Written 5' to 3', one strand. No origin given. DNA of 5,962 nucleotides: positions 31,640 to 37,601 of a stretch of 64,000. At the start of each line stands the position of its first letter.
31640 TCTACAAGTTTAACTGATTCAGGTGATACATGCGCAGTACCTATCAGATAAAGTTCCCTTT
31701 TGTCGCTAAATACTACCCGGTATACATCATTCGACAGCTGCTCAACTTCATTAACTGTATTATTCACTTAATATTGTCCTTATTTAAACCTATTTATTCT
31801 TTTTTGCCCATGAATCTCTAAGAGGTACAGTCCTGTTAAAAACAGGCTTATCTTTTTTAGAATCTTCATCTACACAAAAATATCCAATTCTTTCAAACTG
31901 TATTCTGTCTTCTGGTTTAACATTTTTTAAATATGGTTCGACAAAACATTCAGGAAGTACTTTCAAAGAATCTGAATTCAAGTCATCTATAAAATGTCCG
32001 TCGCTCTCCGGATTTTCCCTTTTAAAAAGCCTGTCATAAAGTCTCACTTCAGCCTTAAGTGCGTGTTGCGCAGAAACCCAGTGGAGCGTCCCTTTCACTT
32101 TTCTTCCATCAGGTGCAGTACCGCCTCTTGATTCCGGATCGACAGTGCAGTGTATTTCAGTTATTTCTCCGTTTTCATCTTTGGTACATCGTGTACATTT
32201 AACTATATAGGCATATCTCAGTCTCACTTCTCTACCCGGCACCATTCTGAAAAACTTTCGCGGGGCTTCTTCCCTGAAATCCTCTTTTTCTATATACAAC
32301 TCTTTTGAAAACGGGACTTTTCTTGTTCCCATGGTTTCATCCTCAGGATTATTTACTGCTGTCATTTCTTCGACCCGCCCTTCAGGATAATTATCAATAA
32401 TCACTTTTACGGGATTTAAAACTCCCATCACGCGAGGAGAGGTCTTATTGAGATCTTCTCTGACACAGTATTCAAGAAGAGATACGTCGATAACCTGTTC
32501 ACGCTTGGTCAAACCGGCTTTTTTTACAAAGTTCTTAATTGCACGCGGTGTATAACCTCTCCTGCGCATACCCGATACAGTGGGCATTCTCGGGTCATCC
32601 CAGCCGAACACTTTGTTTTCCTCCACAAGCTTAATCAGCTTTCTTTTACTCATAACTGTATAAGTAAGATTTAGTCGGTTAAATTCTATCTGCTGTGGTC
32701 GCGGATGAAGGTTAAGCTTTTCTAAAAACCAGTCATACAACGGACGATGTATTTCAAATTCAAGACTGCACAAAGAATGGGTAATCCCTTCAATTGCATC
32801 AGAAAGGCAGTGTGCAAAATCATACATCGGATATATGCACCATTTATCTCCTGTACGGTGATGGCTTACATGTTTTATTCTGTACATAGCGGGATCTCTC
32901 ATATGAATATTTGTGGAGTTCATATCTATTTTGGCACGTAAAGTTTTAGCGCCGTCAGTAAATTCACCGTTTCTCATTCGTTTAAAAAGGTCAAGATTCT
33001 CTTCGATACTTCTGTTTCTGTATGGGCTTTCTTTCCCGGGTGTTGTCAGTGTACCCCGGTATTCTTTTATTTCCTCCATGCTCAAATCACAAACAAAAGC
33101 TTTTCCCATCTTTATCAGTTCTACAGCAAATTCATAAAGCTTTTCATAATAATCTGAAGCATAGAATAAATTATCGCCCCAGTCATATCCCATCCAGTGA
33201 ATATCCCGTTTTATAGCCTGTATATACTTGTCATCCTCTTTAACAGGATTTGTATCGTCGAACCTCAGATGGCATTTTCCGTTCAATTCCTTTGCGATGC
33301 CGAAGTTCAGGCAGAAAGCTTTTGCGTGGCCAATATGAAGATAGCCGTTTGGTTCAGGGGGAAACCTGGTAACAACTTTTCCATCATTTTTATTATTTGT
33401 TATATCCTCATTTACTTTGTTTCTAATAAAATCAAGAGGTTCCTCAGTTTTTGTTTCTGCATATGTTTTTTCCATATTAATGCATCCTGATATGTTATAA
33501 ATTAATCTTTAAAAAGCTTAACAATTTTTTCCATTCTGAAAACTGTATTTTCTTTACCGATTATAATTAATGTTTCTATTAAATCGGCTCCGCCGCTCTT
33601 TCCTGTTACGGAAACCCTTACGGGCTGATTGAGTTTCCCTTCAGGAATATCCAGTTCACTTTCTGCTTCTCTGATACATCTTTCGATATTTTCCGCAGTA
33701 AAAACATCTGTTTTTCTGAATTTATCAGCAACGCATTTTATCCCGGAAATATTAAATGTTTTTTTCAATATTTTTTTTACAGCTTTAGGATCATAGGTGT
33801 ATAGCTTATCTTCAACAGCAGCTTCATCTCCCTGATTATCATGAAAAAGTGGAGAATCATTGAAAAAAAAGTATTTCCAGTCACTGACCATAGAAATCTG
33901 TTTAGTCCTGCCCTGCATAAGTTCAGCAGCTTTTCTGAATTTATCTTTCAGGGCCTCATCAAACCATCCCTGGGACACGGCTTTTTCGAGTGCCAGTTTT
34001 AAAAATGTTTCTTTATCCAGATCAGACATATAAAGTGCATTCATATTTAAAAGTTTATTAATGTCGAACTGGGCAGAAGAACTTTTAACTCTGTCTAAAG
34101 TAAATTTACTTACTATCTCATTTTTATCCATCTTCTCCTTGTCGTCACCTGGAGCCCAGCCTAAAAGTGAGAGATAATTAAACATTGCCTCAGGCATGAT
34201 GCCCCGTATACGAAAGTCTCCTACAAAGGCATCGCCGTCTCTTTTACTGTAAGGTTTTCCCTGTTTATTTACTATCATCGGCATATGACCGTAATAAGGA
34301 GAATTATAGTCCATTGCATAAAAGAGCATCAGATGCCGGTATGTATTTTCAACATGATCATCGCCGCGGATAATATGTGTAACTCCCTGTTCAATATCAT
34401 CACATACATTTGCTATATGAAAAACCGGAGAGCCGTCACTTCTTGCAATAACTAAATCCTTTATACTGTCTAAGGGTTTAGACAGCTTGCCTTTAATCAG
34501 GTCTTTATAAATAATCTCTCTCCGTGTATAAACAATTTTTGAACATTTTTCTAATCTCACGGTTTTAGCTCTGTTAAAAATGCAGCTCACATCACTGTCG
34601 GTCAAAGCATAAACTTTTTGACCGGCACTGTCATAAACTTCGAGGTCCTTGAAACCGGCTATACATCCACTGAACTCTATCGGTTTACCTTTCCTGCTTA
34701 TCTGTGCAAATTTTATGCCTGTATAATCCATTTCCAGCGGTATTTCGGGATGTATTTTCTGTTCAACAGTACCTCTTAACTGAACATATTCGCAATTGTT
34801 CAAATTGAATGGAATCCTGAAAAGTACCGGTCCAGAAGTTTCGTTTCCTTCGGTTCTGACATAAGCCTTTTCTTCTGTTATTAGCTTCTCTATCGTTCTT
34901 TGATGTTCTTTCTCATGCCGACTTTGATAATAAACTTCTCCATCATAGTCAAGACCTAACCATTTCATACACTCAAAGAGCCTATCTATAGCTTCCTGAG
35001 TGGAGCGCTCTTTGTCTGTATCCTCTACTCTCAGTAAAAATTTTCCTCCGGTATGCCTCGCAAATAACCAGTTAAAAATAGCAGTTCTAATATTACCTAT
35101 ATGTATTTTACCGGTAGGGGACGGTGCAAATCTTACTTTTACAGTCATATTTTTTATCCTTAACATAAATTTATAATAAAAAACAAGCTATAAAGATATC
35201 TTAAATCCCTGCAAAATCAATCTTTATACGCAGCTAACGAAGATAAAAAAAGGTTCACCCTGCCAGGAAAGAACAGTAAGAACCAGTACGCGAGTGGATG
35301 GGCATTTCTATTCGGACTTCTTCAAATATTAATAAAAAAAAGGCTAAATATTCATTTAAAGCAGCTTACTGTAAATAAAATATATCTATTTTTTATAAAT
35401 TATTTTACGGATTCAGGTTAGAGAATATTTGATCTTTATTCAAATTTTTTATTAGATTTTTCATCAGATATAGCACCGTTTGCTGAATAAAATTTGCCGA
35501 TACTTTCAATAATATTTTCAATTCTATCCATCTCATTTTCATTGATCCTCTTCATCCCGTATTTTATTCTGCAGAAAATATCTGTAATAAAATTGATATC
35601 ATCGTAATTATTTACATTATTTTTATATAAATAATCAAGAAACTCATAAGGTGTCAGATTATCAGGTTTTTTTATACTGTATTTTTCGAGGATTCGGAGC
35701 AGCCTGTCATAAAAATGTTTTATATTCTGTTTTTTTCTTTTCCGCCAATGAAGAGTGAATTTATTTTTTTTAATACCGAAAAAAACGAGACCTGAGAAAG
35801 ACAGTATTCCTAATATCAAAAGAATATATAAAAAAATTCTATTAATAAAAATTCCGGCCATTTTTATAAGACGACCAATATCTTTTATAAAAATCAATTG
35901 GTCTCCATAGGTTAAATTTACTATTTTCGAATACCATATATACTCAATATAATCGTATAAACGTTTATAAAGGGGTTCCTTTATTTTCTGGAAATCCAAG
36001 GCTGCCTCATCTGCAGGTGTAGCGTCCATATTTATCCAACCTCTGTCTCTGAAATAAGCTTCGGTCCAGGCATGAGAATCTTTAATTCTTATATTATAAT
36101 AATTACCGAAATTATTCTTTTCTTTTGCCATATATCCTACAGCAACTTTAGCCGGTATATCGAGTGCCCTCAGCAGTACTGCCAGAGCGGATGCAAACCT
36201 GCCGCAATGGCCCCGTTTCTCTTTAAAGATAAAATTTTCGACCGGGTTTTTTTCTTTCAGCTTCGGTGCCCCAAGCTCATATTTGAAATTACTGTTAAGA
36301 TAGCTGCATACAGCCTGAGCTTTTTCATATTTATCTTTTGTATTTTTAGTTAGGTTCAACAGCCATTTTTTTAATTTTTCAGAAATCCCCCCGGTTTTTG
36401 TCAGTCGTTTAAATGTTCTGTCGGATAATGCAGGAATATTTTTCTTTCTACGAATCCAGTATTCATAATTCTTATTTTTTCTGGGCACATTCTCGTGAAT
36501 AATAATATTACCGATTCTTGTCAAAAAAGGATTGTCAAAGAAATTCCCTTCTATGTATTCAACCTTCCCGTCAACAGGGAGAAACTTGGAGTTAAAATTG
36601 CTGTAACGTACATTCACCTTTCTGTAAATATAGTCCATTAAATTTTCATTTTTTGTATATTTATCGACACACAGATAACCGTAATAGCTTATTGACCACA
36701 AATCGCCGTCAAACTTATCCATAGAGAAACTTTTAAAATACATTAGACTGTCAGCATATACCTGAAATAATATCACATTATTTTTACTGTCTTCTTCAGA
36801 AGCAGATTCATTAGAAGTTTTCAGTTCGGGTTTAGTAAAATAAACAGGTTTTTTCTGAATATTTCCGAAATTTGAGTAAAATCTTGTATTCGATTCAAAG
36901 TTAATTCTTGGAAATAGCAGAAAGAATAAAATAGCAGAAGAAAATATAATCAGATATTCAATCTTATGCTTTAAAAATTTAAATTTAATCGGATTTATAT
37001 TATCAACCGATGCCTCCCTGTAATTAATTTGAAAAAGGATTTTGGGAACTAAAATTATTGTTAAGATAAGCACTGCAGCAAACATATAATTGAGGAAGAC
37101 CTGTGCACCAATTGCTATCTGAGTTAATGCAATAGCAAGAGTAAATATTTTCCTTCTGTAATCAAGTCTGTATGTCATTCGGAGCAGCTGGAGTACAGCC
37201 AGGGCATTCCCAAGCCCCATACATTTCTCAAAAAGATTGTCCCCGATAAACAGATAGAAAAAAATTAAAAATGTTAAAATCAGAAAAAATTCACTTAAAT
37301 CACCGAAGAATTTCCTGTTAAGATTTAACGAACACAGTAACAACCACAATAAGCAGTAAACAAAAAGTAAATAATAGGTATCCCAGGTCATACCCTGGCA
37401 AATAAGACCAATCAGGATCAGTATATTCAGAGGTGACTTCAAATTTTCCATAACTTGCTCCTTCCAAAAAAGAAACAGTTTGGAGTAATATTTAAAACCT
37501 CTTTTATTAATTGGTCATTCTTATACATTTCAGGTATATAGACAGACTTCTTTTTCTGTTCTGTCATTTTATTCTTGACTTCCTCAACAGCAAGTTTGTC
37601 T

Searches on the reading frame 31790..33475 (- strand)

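Call 12: search_protein_families(library=pfam, proteins=[window:31790-33475:-], max_evalue=0.00001)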
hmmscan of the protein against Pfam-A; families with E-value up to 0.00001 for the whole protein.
window:31790-33475:- (561 aa): 3 families
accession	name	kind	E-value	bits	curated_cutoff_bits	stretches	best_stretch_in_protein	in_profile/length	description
PF00749.27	tRNA-synt_1c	-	1.8e-110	369.2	23.4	1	33-343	1-313/314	tRNA synthetases class I (E and Q), catalytic domain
PF03950.23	tRNA-synt_1c_C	-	8.7e-32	109.7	23.9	1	346-446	1-91/91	tRNA synthetases class I (E and Q), anti-codon binding domain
PF20974.2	tRNA-synt_1c_C2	-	1.5e-27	96.5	23.9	1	463-536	1-69/69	tRNA synthetases class I (E and Q), anti-codon binding domain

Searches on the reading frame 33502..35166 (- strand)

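Call 12: search_protein_families(library=pfam, proteins=[window:33502-35166:-], max_evalue=0.00001)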
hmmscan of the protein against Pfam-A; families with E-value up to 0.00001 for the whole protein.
window:33502-35166:- (554 aa): 2 families
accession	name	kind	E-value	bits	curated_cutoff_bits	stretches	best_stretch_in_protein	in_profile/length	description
PF00749.27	tRNA-synt_1c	-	1.6e-69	234.7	23.4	2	9-109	2-102/314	tRNA synthetases class I (E and Q), catalytic domain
PF19269.4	Anticodon_2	-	3.9e-17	63.4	23.6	1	403-548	10-140/141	Anticodon binding domain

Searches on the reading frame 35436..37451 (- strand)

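Call 12: search_protein_families(library=pfam, proteins=[window:35436-37451:-], max_evalue=0.00001)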
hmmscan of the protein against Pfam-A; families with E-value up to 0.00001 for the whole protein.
window:35436-37451:- (671 aa): 1 family
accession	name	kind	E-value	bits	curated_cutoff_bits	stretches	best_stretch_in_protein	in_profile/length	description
PF01841.26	Transglut_core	-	6.9e-27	94.3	23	1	365-477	5-108/108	Transglutaminase-like superfamily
